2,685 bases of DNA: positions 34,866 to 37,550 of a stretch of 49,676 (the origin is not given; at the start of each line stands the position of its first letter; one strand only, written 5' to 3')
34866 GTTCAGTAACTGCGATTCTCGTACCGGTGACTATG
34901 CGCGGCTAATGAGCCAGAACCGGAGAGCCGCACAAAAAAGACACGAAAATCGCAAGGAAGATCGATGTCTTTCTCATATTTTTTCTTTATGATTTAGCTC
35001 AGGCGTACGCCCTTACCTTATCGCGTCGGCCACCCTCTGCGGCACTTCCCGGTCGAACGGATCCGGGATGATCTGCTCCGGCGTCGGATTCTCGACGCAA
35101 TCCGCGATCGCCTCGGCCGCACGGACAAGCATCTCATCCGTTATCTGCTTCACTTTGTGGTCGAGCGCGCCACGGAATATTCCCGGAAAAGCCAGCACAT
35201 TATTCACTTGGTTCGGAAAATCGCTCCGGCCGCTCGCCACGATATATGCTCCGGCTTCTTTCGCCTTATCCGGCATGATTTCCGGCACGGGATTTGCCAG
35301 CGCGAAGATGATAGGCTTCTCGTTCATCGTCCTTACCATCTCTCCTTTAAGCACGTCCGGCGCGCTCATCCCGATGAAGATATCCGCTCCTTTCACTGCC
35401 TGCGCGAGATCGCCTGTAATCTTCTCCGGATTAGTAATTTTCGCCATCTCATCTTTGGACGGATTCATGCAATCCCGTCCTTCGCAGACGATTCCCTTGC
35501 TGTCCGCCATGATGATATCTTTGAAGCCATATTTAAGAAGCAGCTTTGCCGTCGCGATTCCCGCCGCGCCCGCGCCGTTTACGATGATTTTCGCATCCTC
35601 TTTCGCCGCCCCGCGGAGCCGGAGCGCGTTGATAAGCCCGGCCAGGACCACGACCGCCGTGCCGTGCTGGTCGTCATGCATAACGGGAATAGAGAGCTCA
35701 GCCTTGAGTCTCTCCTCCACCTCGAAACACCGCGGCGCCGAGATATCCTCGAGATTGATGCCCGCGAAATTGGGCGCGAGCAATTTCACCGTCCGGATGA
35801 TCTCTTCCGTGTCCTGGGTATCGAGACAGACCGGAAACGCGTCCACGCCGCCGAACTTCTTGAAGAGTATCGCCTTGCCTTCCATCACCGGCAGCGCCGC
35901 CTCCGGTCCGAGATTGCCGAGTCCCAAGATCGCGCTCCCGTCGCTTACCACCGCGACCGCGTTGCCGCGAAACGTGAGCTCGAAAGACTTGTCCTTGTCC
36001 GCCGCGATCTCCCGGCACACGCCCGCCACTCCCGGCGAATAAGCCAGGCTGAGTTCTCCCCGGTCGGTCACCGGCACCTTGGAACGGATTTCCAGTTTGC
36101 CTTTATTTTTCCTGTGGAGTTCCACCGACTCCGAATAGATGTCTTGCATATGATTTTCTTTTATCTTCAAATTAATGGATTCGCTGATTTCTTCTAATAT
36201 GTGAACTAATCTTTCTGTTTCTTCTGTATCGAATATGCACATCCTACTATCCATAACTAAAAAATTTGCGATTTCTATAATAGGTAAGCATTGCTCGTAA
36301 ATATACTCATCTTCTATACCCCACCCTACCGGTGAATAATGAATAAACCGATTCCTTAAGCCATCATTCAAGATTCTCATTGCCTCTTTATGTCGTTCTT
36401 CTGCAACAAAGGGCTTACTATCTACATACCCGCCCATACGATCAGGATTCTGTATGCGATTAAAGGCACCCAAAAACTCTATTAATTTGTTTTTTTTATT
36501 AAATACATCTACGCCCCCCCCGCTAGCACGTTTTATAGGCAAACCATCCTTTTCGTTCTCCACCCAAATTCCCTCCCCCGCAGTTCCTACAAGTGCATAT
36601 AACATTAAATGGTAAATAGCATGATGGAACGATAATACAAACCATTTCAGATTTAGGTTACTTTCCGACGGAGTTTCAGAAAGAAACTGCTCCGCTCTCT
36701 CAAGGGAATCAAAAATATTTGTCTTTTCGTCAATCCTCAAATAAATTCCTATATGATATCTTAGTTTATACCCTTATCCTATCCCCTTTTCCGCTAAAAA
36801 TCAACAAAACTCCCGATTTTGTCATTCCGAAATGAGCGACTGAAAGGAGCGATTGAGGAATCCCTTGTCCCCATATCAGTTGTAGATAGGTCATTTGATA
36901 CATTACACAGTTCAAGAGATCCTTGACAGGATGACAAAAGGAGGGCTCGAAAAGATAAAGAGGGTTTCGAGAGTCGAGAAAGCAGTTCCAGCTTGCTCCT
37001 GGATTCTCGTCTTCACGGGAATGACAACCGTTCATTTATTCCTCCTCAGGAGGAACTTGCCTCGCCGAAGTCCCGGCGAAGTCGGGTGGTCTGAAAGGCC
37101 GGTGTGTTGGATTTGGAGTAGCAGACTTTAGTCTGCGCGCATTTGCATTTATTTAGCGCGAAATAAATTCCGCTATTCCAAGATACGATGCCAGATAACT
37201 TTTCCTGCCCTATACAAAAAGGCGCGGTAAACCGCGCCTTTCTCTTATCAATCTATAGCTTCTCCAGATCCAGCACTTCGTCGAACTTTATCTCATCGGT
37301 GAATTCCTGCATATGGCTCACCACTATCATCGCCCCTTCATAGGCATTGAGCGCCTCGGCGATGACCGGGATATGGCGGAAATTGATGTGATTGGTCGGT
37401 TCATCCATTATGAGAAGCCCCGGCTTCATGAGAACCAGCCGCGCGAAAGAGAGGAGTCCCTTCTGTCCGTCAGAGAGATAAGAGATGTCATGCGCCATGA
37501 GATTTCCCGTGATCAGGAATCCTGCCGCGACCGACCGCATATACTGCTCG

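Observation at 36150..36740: AT-rich HEPN-like domain fused in frame to the N-terminus of malic enzyme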

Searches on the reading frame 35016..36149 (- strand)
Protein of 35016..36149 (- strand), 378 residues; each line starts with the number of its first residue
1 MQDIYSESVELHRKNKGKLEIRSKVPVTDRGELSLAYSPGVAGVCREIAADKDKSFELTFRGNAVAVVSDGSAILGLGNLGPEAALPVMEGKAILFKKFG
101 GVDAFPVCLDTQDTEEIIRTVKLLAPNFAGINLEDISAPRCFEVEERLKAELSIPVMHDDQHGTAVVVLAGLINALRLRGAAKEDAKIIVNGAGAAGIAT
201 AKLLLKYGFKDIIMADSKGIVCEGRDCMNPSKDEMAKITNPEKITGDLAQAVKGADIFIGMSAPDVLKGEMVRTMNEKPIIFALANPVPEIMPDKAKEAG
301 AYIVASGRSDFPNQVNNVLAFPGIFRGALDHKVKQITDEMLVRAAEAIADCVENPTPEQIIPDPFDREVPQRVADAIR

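Call 108: search_solved_structures(query=window:35016-36149:-, max_evalue=1e-40)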
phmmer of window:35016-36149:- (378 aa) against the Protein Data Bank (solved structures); distinct sequences matched with E-value up to 1e-40: 12.
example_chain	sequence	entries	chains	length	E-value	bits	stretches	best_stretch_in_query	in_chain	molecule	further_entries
2a9f_A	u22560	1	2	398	3.1e-126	424.5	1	13-378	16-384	putative malic enzyme ((S)-malate:NAD+ oxidoreductase (decarboxylating))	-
2hae_A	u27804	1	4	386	3.8e-126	424.3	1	7-377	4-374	Malate oxidoreductase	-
1vl6_A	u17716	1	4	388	5.6e-126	423.7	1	7-377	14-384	malate oxidoreductase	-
5cee_A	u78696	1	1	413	4.1e-121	407.7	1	4-377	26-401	NAD-dependent malic enzyme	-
1ww8_A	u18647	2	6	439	2.2e-115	388.8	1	7-376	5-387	malate oxidoreductase | 439aa long hypothetical malate oxidoreductase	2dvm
9kru_A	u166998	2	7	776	2.2e-105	356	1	7-360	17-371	NADP-dependent malic enzyme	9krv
6zn4_A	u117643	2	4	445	3.3e-105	355.4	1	7-360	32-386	NADP-dependent malate dehydrogenase,Malate dehydrogenase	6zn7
6zng_A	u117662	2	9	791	1.4e-104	353.3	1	7-360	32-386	NADP-dependent malate dehydrogenase,Malate dehydrogenase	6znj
9m2i_A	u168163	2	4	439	2.8e-96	326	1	16-358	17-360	NADP-dependent malic enzyme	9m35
8jzo_A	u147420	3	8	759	1.5e-95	323.6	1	16-358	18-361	NADP-dependent malic enzyme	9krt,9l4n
9krw_A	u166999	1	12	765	1.5e-95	323.6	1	16-358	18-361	NADP-dependent malic enzyme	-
3nv9_A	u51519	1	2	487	2.3e-86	293.4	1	5-361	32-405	Malic enzyme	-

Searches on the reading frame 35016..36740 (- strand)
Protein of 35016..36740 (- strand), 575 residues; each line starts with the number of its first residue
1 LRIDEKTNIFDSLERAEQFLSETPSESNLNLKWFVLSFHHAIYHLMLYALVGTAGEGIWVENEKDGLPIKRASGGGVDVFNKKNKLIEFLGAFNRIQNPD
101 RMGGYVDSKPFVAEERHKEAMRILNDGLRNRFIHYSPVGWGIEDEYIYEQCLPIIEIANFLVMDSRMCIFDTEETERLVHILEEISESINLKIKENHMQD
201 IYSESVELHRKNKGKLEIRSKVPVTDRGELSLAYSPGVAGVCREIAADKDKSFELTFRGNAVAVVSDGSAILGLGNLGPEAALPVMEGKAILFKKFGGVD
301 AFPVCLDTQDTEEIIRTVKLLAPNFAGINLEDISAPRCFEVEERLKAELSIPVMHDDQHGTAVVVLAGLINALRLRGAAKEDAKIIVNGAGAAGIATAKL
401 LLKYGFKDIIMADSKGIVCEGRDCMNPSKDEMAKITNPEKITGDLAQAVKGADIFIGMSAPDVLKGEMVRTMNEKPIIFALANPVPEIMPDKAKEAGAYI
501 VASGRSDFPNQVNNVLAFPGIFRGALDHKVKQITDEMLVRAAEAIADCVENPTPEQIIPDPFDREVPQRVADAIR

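Call 5: search_protein_families(library=pfam, proteins=[window:35016-36740:-], max_evalue=1)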
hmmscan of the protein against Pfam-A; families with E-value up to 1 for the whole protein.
window:35016-36740:- (575 aa): 6 families
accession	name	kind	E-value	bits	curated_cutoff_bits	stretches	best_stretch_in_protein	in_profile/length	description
PF00390.24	malic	-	9.6e-29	100.9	23.1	1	214-346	2-182/182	Malic enzyme, N-terminal domain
PF03949.21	Malic_M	-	1.1e-26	94.2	23.5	1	360-559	3-237/258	Malic enzyme, NAD binding domain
PF00208.27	ELFV_dehydrog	-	0.00023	21.4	23.4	1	371-445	20-92/241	Glutamate/Leucine/Phenylalanine/Valine dehydrogenase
PF01262.27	AlaDh_PNT_C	-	0.0049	16.8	23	1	381-482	27-129/214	Alanine dehydrogenase/PNT, C-terminal domain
PF00899.27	ThiF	-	0.018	14.6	28.1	1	382-414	20-52/238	ThiF family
PF16133.10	DUF4844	-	0.097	13.3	25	1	162-198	72-108/117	Domain of unknown function (DUF4844)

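Call 85: find_homologous_proteins(query=window:35016-36740:-, region=1-197)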
Query window:35016-36740:-, residues 1-197 (197 aa): 1 proteins with E <= 0.001 among 587 candidates.
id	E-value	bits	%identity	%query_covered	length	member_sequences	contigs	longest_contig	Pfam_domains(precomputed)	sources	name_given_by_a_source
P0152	1.0e-95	337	100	77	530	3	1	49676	PF00390.25,PF03949.22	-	-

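Call 86: list_cluster_members(proteins=[P0152])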
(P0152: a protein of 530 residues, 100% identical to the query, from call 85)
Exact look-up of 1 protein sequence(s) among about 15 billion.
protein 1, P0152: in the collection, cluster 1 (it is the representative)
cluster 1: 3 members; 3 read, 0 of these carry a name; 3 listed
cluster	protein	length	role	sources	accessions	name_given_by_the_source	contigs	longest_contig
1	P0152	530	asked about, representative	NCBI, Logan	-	-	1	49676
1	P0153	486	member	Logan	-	-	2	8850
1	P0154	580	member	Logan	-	-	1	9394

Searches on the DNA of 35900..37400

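Call 56: search_rna_families(source=window, start=35900, end=37400, threshold=evalue, max_evalue=1)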
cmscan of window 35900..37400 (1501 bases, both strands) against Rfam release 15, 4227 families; matches with E-value up to 1: 4.
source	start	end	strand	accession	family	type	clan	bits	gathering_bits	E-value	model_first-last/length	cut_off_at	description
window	37140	37246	-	RF01730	Termite-leu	Cis-reg;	-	28.6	51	0.00093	1-78/78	no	Termite-leu RNA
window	37215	37279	-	RF02057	STnc40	Gene; sRNA;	-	27.3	45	0.036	1-70/70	no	Salmonella enterica sRNA STnc40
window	37218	37241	+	RF02057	STnc40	Gene; sRNA;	-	23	45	0.38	44-67/70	no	Salmonella enterica sRNA STnc40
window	37216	37243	-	RF02066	STnc320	Gene; sRNA;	-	19.7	50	1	20-47/55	no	Salmonella enterica sRNA STnc320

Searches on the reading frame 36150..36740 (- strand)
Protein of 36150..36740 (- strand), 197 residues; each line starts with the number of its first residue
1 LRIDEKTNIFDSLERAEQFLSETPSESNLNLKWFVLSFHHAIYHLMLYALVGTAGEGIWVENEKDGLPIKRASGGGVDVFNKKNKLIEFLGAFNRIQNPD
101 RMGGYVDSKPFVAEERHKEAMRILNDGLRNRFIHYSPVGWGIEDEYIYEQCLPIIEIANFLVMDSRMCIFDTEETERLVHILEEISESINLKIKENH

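Call 5: search_protein_families(library=pfam, proteins=[window:36150-36740:-], max_evalue=1)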
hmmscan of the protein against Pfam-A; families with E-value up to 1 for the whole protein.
window:36150-36740:- (197 aa): 1 family
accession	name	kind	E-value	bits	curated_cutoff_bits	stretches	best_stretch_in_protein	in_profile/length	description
PF16133.10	DUF4844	-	0.095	13.3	25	1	162-193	72-103/117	Domain of unknown function (DUF4844)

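Call 6: search_protein_families(library=padloc, proteins=[window:36150-36740:-], max_evalue=1)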
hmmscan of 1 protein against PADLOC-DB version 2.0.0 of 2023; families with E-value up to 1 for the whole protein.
window:36150-36740:- (197 aa): 0 families

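Call 8: find_homologous_proteins(query=window:36150-36740:-)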
Query window:36150-36740:- (197 aa): 1 proteins with E <= 0.001 among 78 candidates.
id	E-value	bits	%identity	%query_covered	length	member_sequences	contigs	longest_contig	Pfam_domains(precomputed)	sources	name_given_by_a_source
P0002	1.4e-57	212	54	97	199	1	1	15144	-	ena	-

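Call 10: find_encoding_contigs(protein=P0002, flank=8000)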
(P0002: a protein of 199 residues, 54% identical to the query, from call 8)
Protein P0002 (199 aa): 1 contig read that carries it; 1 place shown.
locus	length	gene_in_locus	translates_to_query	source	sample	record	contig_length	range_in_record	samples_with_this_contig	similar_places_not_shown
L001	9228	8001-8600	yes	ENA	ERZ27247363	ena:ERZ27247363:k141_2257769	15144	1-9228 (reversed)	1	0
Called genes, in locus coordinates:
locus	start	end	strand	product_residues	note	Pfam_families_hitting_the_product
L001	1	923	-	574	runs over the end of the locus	PF05157:MshEN, PF00437:T2SSE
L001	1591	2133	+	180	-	PF01250:Ribosomal_S6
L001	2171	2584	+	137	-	PF00436:SSB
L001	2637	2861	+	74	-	PF01084:Ribosomal_S18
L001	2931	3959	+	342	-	PF00152:tRNA-synt_2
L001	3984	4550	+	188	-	PF08207:EFP_N, PF01132:EFP, PF09285:Elong-fact-P_C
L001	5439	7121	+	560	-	PF00376:MerR, PF12728:HTH_17, PF13411:MerR_1, PF12161:HsdM_N, PF02384:N6_Mtase, PF07669:Eco57I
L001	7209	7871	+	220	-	PF01936:NYN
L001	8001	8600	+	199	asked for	-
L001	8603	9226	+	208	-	?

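Call 18: search_protein_representatives(protein=window:36150-36740:-)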
Query: 197 residues. Proteins with E-value up to 0.001 (for the whole library): 419; up to 1e-10: 75; up to 1e-30: 7. The best 150 are listed.
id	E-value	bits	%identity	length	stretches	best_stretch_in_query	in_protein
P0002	4.6e-58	212.4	56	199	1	1-188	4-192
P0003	2.8e-44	167.4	49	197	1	1-190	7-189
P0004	2.4e-36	141.5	44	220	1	1-191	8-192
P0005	2.2e-35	138.3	43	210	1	4-190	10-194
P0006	3.2e-34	134.5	39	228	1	4-193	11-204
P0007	8.0e-34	133.3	44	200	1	2-187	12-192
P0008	3.2e-33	131.3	46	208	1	2-186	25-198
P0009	1.4e-28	116.2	45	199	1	2-174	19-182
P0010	5.1e-27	111.1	43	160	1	2-156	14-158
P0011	4.5e-26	108.0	37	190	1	6-177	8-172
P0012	4.7e-25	104.7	40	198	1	2-176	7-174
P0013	3.8e-22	95.2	40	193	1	2-185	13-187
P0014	2.0e-21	92.8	39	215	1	2-185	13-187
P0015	8.2e-21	90.8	36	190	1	3-178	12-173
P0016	3.8e-19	85.4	48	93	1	102-184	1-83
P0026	8.0e-15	71.3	32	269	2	80-179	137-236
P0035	4.5e-14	68.8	29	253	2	32-166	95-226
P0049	2.8e-12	62.9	35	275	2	84-176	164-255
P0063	2.2e-11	60.0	34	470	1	1-176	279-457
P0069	4.4e-11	59.1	39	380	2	81-185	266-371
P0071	5.4e-11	58.8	30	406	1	3-185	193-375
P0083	2.1e-10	56.9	34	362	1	5-184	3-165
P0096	1.1e-09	54.5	32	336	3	28-166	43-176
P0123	1.0e-08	51.3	28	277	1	3-170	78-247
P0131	1.5e-08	50.8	32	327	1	35-177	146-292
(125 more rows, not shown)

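Call 33: find_encoding_contigs(protein=P0003, flank=6000, max_places=3)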
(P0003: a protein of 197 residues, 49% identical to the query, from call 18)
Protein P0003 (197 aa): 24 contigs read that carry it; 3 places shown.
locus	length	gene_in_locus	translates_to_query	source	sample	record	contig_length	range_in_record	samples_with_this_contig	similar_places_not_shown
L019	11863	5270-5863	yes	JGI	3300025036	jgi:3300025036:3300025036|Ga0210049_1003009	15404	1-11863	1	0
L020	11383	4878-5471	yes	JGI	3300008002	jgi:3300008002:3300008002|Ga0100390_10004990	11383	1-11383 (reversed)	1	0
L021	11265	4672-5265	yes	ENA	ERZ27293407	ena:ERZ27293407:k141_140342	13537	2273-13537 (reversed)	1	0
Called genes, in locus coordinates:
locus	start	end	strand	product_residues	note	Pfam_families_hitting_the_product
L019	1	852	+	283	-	?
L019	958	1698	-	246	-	-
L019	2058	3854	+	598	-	PF12161:HsdM_N, PF02384:N6_Mtase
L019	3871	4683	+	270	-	PF12686:DUF3800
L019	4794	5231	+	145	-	-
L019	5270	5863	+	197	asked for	-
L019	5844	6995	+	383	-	PF01420:Methylase_S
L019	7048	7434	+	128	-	PF13366:PDDEXK_3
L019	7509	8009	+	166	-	PF13280:WYL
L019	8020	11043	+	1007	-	PF04313:HSDR_N, PF04851:ResIII, PF18766:SWI2_SNF2, PF22679:T1R_D3-like, PF11867:T1RH-like_C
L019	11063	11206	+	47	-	-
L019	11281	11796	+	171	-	-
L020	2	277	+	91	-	?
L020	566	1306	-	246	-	-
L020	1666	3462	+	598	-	PF12161:HsdM_N, PF02384:N6_Mtase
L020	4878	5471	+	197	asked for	-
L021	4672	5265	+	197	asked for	-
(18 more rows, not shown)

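Call 37: find_encoding_contigs(protein=P0004, flank=6000, max_places=2)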
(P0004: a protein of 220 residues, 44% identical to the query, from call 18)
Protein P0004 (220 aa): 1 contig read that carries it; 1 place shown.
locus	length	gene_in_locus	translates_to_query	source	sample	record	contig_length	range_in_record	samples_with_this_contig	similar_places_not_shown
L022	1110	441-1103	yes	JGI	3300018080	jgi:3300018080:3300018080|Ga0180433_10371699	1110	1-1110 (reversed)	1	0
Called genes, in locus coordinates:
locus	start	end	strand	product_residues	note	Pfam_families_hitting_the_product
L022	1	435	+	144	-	?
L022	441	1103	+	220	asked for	-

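Call 38: find_encoding_contigs(protein=P0006, flank=6000, max_places=2)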
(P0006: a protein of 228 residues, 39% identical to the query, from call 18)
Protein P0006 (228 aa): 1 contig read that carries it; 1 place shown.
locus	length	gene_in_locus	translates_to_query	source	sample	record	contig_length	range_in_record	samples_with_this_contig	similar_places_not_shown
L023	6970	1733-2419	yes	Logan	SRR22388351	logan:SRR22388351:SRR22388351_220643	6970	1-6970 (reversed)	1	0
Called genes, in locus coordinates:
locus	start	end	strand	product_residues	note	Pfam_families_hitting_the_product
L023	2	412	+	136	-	?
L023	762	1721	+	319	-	-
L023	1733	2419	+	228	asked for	-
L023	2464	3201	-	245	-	-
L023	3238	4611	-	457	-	PF00239:Resolvase, PF07508:Recombinase, PF13408:Zn_ribbon_recom (faint)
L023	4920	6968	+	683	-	?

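Call 68: search_protein_families(library=pfam, proteins=[P0063, P0069, P0071, P0083, P0096, P0131, P0049, P0026, P0123, P0035], max_evalue=0.01)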
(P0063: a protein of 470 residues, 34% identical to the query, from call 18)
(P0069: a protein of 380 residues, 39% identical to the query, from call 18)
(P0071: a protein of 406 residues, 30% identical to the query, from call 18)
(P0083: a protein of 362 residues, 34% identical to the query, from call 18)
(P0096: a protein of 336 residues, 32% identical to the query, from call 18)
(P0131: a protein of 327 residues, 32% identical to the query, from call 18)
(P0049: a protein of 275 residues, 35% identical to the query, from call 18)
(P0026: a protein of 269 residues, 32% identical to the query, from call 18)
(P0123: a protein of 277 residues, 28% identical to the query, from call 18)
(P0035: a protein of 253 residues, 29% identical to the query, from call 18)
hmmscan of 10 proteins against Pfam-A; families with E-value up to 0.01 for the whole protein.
P0063 (470 aa): 0 families

P0069 (380 aa): 0 families

P0071 (406 aa): 0 families

P0083 (362 aa): 0 families

P0096 (336 aa): 0 families

P0131 (327 aa): 1 family
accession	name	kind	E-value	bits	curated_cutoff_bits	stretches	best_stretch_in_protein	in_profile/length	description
PF10387.14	DUF2442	-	7.9e-11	42.5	23.9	1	14-88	1-71/72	Protein of unknown function (DUF2442)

P0049 (275 aa): 0 families

P0026 (269 aa): 0 families

P0123 (277 aa): 0 families

P0035 (253 aa): 0 families
